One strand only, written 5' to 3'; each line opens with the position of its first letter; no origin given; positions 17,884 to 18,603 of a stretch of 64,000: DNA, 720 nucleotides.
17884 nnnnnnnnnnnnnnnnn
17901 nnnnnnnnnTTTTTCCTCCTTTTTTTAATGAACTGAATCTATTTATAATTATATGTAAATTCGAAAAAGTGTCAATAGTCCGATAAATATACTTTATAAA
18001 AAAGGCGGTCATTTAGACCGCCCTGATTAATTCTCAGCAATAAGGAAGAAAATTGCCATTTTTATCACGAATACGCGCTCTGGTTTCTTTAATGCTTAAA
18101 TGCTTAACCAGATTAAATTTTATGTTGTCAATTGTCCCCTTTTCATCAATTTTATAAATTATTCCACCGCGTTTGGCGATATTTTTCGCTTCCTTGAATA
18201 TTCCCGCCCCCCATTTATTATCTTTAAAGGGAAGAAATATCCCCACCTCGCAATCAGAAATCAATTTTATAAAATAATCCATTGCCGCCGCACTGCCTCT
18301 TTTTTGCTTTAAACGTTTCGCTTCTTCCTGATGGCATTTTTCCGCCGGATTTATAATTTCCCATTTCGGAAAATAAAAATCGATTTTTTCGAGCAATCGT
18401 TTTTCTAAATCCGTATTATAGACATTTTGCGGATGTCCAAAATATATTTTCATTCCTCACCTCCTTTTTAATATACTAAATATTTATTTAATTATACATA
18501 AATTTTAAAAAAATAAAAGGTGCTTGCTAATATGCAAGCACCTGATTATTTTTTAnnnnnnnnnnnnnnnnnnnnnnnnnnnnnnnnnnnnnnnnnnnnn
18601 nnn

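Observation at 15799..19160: Strong-SD accessory island: tandem metallophosphoesterase/winged-helix protein, small NDT-like protein and membrane protein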

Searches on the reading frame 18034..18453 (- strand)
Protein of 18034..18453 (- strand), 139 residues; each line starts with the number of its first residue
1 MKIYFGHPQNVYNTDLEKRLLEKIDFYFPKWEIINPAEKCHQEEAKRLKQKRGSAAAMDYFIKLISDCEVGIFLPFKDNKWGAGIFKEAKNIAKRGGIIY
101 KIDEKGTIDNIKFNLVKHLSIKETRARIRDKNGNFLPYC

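Call 6: search_protein_families(library=pfam, proteins=[window:18034-18453:-], max_evalue=0.1)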
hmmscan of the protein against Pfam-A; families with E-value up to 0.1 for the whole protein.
window:18034-18453:- (139 aa): 1 family
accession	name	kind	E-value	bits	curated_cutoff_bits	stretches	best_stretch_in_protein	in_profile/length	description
PF23131.1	DotY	-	0.091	13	27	0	90-136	142-188/220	DotY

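Call 7: search_protein_families(library=padloc, proteins=[window:18034-18453:-], max_evalue=1)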
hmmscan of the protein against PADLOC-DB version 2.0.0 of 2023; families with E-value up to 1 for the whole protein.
window:18034-18453:- (139 aa): 0 families

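Call 8: search_protein_families(library=phrogs, proteins=[window:18034-18453:-], max_evalue=0.1)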
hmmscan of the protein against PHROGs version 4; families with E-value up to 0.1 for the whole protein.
window:18034-18453:- (139 aa): 1 family
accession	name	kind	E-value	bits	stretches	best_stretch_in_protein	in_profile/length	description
phrog_36594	-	unknown function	0.066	14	0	83-115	23-54/62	-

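Call 21: search_dna_similar(query=window:18034-18453:-, collection=phages, mode=protein, max_evalue=0.01)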
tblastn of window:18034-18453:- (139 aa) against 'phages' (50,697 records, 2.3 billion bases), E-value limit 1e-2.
Records with a match: 5; places in all: 5; records where one place covers at least 80% of the query: 4.
Best place of each record, by identity: <60% 5.
By first word of the organism name: Rhizobium 3; uncultured 2.
By host as written in the record: - 2; Rhizobium phaseoli IE6794 1; Rhizobium phaseoli N841 1; Rhizobium phaseoli I3_18 1.
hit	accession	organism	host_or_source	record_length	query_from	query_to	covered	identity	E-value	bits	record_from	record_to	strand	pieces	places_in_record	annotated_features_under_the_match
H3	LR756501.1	uncultured phage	metagenomic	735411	1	131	94%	36.6%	6e-16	79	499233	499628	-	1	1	record has no annotation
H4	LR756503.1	uncultured phage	metagenomic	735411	1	131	94%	36.6%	6e-16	79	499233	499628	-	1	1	record has no annotation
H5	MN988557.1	Rhizobium phage RHph_Y52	Rhizobium phaseoli IE6794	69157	2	129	92%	31.3%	2e-10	63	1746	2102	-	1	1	hypothetical protein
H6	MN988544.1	Rhizobium phage RHph_Y21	Rhizobium phaseoli N841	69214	2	129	92%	31.3%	2e-10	63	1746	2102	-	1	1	hypothetical protein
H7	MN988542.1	Rhizobium phage RHph_I3_18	Rhizobium phaseoli I3_18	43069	2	90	64%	31.2%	2e-6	51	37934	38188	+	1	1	hypothetical protein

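Call 23: find_homologous_proteins(query=window:18034-18453:-)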
Query window:18034-18453:- (139 aa): 5 proteins with E <= 0.001 among 41 candidates.
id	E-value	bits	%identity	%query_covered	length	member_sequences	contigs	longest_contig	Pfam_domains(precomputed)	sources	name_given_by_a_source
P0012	6.0e-90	316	100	100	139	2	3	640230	-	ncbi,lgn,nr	ncbi:MAG: hypothetical protein PHE59_00880 [Patescibacteria group bacterium]|nr:hypothetical protein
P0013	3.5e-37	145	53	99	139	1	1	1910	-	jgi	jgi:hypothetical protein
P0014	8.2e-34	134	47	99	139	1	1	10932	-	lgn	-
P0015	3.5e-27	113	47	95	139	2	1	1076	-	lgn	-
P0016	8.7e-27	112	45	99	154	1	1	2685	-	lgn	-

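Call 24: find_encoding_contigs(protein=P0014, flank=10000, max_places=3)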
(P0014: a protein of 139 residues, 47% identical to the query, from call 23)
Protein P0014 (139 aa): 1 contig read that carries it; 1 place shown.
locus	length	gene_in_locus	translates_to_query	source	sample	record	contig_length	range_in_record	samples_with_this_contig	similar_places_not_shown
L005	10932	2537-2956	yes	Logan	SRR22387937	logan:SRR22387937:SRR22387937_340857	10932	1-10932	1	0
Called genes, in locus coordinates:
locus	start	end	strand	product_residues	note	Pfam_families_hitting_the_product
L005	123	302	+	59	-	-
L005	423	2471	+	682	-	-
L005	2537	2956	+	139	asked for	-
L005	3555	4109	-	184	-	PF20803:PaaX_M, PF09827:CRISPR_Cas2 (weak)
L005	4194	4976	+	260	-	PF00142:Fer4_NifH (weak), PF01656:CbiA, PF02374:ArsA_ATPase (weak), PF06564:CBP_BcsQ, PF09140:MipZ (weak), PF10609:ParA, PF13614:AAA_31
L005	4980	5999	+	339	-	PF13485:Peptidase_MA_2 (weak)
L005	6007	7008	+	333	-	PF02195:ParB_N, PF17762:HTH_ParB, PF23552:ParB_C (faint)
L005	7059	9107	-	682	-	PF01751:Toprim, PF01131:Topoisom_bac, PF01396:Zn_ribbon_Top1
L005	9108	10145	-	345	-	PF02481:DNA_processg_A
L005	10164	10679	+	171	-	-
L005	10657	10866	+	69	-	-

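Call 25: find_encoding_contigs(protein=P0016, flank=5000, max_places=3)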
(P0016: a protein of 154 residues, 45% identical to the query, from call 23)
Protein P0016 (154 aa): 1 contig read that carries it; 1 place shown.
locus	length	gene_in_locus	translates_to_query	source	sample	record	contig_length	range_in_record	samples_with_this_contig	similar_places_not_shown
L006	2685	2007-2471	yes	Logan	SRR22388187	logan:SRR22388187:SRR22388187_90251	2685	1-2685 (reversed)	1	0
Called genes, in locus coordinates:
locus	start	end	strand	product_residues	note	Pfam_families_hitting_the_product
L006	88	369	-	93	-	PF02033:RBFA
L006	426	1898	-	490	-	PF00009:GTP_EFTU, PF01926:MMR_HSR1, PF08477:Roc (faint), PF03144:GTP_EFTU_D2 (faint), PF22042:EF-G_D2, PF11987:IF-2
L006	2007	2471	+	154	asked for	-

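Call 28: search_protein_families(library=pfam, proteins=[L005:423-2471:+, L005:123-302:+, L005:10164-10679:+], max_evalue=0.1)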
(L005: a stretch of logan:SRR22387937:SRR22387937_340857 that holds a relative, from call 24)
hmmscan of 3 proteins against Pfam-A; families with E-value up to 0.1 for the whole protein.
L005:423-2471:+ (682 aa): 0 families

L005:123-302:+ (59 aa): 0 families

L005:10164-10679:+ (171 aa): 1 family
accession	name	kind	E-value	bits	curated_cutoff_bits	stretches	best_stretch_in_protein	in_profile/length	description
PF16492.10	Cadherin_C_2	-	0.0027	18.8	31.5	1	7-32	4-29/85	Cadherin cytoplasmic C-terminal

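Call 35: get_annotated_region(hit=H5, flank=5000)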
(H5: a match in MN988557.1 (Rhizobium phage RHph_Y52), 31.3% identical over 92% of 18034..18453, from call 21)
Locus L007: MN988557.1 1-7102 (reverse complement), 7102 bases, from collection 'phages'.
description: Rhizobium phage RHph_Y52, complete genome.
organism: Rhizobium phage RHph_Y52 (NCBI taxid 2509783)
taxonomy: Viruses; Duplodnaviria; Heunggongvirae; Uroviricota; Caudoviricetes
host: Rhizobium phaseoli IE6794; source: agricultural lands; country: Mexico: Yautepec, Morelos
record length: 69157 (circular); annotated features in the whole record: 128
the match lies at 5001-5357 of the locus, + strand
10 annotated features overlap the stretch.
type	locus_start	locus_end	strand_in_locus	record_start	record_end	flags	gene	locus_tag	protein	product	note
CDS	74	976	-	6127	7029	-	-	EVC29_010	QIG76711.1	hypothetical protein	-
CDS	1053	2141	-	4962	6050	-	-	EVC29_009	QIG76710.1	CRISPR/Cas system-associated protein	-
tRNA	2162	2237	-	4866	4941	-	-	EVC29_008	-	tRNA-Gln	tRNA-Gln(ttg)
CDS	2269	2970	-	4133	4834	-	-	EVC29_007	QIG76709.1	putative ribonuclease E/G family protein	-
CDS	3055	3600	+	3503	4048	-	-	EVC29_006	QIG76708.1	endodeoxyribonuclease protein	GO_function: GO:0003676 - nucleic acid binding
CDS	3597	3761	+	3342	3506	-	-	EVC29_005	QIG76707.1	hypothetical protein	-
CDS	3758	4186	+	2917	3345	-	-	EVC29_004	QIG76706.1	deoxycytidylate deaminase protein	GO_function: GO:0008270 - zinc ion binding; GO_function: GO:0016810 - hydrolase activity, acting on carbon-nitrogen ...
CDS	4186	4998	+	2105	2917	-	-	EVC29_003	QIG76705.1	putative PAPS reductase protein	-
CDS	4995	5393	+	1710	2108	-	-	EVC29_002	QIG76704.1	hypothetical protein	-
CDS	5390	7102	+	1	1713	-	-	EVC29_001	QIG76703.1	ATP-dependent helicase protein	-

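Call 36: get_annotated_region(hit=H3, flank=6000)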
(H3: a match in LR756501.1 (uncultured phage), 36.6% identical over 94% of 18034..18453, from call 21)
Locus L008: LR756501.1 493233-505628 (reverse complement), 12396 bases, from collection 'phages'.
description: uncultured phage genome assembly, chromosome: 1.
organism: uncultured phage (NCBI taxid 278008)
taxonomy: Viruses; environmental samples
host: -; source: metagenomic; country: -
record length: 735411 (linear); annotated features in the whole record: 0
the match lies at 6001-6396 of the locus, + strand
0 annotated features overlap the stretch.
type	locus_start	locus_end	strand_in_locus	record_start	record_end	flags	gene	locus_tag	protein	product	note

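Call 41: search_protein_families(library=pfam, proteins=[L008:1007-1942:+, L008:2177-2899:+, L008:3388-3933:+, L008:3930-4376:+, L008:4351-4794:+, L008:4823-5299:+, L008:5289-5987:+, L008:6404-6796:+, L008:7062-8432:+, L008:9897-11390:+], max_evalue=0.01)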
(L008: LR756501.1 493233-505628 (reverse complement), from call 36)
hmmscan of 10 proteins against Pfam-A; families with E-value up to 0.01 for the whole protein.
L008:1007-1942:+ (311 aa): 0 families

L008:2177-2899:+ (240 aa): 0 families

L008:3388-3933:+ (181 aa): 3 families
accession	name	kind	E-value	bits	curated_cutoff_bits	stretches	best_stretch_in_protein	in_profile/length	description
PF13649.12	Methyltransf_25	-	0.00026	22.1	27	1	50-130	1-86/97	Methyltransferase domain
PF08241.18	Methyltransf_11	-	0.0033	18.5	21.2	1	51-123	1-75/95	Methyltransferase domain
PF13489.12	Methyltransf_23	-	0.0056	16.9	27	1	44-121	20-94/164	Methyltransferase domain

L008:3930-4376:+ (148 aa): 0 families

L008:4351-4794:+ (147 aa): 0 families

L008:4823-5299:+ (158 aa): 0 families

L008:5289-5987:+ (232 aa): 0 families

L008:6404-6796:+ (130 aa): 0 families

L008:7062-8432:+ (456 aa): 0 families

L008:9897-11390:+ (497 aa): 0 families

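Call 49: predict_structure(alignment_id=A2)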
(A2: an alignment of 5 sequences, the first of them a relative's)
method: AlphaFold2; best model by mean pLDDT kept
length: 139 residues; sequences in the alignment: 5
mean_pLDDT: 94.2   pTM: 0.86
mean pLDDT of the five models: 94.2, 93.8, 93.8, 93.7, 92.9
residues with pLDDT >= 90: 126; 70-90: 13; 50-70: 0; < 50: 0
segments of 3 or more residues with pLDDT < 50: none
pLDDT, mean of each block of 10 residues (from residue 1): 96 97 96 95 94 91 92 96 94 94 96 91 95 91
secondary structure, 60 per line:
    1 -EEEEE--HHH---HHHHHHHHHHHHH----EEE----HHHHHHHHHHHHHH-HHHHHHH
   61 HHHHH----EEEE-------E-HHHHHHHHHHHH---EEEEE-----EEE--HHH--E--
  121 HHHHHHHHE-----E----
elements in order: E2-6 H15-27 E32-34 H39-52 H54-65 E70-73 H83-94 E98-102 E108-110 H121-128

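Call 53: fold_search(model_id=the predicted structure, library=pdb)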
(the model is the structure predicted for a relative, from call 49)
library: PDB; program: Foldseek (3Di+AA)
matches with E <= 10: 1162; with E <= 0.001: 1
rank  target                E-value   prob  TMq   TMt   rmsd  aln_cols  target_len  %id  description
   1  2a0k_A                6.0e-04  1.00  0.49  0.44   8.6       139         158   16  Crystal structure of Nucleoside 2-deoxyribosyltransferase from Trypanosoma brucei at 1.8 A resolution (released 2005-07-26)
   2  9i6e_A                4.1e-03  0.99  0.48  0.48   8.6       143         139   12  Crystal structure of DNPH1 bound by compound 5. (released 2025-11-12)
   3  9b7d_A                5.0e-03  0.99  0.47  0.36   8.3       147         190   12  Structure of ThsB-Tad3 complex (released 2025-01-22)
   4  6dqp_A                7.4e-03  0.96  0.43  0.36   6.9       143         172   13  Crystal structure of SsuE FMN reductase Delta118 mutant in apo form (released 2019-01-09)
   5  6qai_A                9.6e-03  1.00  0.47  0.43   4.4       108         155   16  2-desoxiribosyltransferase from Leishmania mexicana (released 2018-12-26)
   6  9i6e_B                9.6e-03  0.97  0.47  0.48   8.8       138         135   12  Crystal structure of DNPH1 bound by compound 5. (released 2025-11-12)
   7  6qai_B                1.2e-02  1.00  0.49  0.46   4.1       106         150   16  2-desoxiribosyltransferase from Leishmania mexicana (released 2018-12-26)
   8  4pty_A                1.2e-02  0.97  0.42  0.35   5.2       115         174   15  Crystal structure of the Escherichia coli alkanesulfonate FMN reductase SsuE in apo form (released 2014-06-18)
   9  6dqp_B                1.2e-02  0.96  0.45  0.38   6.5       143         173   13  Crystal structure of SsuE FMN reductase Delta118 mutant in apo form (released 2019-01-09)
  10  8fz9_A                1.2e-02  0.96  0.46  0.46  12.8       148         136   16  Crystal Structure of Bacillus cereus TIR protein (released 2024-06-19)
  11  9b7d_C                1.5e-02  0.99  0.50  0.39   7.7       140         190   13  Structure of ThsB-Tad3 complex (released 2025-01-22)
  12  8fz9_B                1.8e-02  0.97  0.46  0.49   8.7       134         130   17  Crystal Structure of Bacillus cereus TIR protein (released 2024-06-19)
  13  4n9q_B                1.8e-02  0.94  0.37  0.29   8.7       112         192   12  Crystal structure of paAzoR1 bound to ubiquinone-1 (released 2014-06-11)
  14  8rqd_A                2.2e-02  0.99  0.50  0.50   5.0       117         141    9  Crystal structure of human DNPH1 mutant-Y24F (released 2024-11-20)
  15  6dqi_B                2.2e-02  0.92  0.41  0.35   5.2       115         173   15  Crystal structure of SsuE FMN reductase Y118A mutant in apo form. (released 2019-01-09)
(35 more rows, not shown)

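Call 55: search_protein_families(library=phrogs, proteins=[L005:423-2471:+, L005:2537-2956:+], max_evalue=0.01)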
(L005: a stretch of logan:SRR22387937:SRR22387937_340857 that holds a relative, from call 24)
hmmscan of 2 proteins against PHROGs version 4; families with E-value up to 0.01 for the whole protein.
L005:423-2471:+ (682 aa): 0 families

L005:2537-2956:+ (139 aa): 1 family
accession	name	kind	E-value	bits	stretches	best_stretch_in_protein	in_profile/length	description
phrog_18755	-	unknown function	0.0088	17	0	18-77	65-124/155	-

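Call 76: search_protein_families(library=ncbifam, proteins=[window:18034-18453:-, L005:423-2471:+], max_evalue=0.1)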
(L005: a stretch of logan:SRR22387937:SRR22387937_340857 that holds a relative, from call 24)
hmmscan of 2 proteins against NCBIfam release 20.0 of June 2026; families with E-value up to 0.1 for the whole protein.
window:18034-18453:- (139 aa): 0 families

L005:423-2471:+ (682 aa): 0 families

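Call 84: find_related_loci(query=A2, collection=metagenome_contigs, flank=6000)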
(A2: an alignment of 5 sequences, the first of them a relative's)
Query A2 (139 aa) in metagenome_contigs; peptide patterns used: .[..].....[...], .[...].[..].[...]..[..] (x = any residue, [..] = any of these).
137 stretches matched a pattern; 39 encode a relative of the query (tblastn E <= 1e-3); 39 distinct loci.
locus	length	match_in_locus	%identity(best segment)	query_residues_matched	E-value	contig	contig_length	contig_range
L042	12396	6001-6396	46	2-134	8e-40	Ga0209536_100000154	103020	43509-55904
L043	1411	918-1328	47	1-138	6e-40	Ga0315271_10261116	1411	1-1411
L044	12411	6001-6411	50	2-138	7e-38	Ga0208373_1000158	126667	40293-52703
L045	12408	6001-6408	47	2-138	1e-36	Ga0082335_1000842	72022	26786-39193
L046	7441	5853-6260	44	2-138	1e-34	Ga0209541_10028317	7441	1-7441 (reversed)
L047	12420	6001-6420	44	2-138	4e-32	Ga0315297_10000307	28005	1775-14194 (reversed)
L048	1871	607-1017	44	2-138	9e-32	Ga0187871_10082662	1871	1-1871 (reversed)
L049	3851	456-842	43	2-131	2e-31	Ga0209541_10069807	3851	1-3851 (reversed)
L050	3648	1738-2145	38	2-138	1e-30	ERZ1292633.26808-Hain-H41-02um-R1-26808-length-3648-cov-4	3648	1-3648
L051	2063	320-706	46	2-131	1e-30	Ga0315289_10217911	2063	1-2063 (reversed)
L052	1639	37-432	44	2-133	2e-30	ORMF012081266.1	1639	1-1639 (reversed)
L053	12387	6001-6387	39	2-131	5e-29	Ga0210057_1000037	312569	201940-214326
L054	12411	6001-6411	41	2-138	4e-29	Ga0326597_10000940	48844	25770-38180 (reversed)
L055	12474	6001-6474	39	1-138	4e-29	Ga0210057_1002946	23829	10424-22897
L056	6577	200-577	42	2-128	3e-28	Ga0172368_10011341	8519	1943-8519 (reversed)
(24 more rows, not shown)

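Call 85: find_related_loci(query=A2, collection=viral_contigs, flank=6000)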
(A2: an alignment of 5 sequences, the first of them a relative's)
Query A2 (139 aa) in viral_contigs; peptide patterns used: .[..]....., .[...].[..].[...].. (x = any residue, [..] = any of these).
46 stretches matched a pattern; 2 encode a relative of the query (tblastn E <= 1e-3); 2 distinct loci.
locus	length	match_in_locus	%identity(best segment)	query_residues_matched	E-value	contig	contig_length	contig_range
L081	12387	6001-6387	38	2-129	8e-19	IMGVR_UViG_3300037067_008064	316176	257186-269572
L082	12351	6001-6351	33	1-129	8e-18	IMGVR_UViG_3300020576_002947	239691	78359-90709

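Call 100: search_solved_structures(query=A2, max_evalue=10, show_alignments=2)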
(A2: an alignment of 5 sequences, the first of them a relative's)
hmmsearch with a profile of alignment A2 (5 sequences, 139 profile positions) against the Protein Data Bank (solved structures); distinct sequences matched with E-value up to 10: 3.
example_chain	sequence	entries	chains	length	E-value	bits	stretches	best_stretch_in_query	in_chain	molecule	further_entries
8vhh_A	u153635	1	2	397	0.47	13.8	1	34-80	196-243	Tryptophan synthase beta chain 1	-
8egy_A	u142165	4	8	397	0.57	13.6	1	34-80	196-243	Engineered tyrosine synthase (TmTyrS1)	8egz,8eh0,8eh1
2zbw_A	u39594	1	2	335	0.99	12.8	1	12-83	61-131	Thioredoxin reductase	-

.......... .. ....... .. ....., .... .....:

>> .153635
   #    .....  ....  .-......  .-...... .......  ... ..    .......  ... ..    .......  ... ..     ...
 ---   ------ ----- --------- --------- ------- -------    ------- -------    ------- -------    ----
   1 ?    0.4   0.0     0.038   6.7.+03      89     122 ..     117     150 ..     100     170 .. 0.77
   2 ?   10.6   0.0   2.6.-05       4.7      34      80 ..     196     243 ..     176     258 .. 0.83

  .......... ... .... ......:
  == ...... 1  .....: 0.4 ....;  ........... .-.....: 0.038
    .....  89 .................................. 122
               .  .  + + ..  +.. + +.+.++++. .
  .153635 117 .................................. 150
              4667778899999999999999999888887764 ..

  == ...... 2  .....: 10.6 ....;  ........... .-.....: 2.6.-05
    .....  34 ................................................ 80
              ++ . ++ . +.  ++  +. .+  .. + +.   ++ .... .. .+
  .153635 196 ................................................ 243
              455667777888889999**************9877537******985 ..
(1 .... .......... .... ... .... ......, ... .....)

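Call 103: search_protein_families(library=pfam, alignment_id=A3, max_evalue=0.1)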
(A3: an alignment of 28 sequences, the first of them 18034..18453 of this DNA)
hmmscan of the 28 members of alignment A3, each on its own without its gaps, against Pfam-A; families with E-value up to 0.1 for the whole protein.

A. member 1, window:18034-18453:- (139 aa): 1 family
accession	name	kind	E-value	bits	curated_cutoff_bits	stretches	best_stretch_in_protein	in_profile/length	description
PF23131.1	DotY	-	0.091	13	27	0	90-136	142-188/220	DotY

B. families by the number of members that match (of 28 scanned): 6 families
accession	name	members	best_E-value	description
PF07920.16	DUF1684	1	0.026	Protein of unknown function (DUF1684)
PF24818.1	PH_TRF2_HOY1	1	0.039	TRF2/HOY1 PH-like domain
PF08539.16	HbrB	1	0.046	HbrB-like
PF20405.4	DUF6695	1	0.062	DUF6695 C-terminal domain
PF08774.17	VRR_NUC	1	0.073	VRR-NUC domain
PF23131.1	DotY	1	0.091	DotY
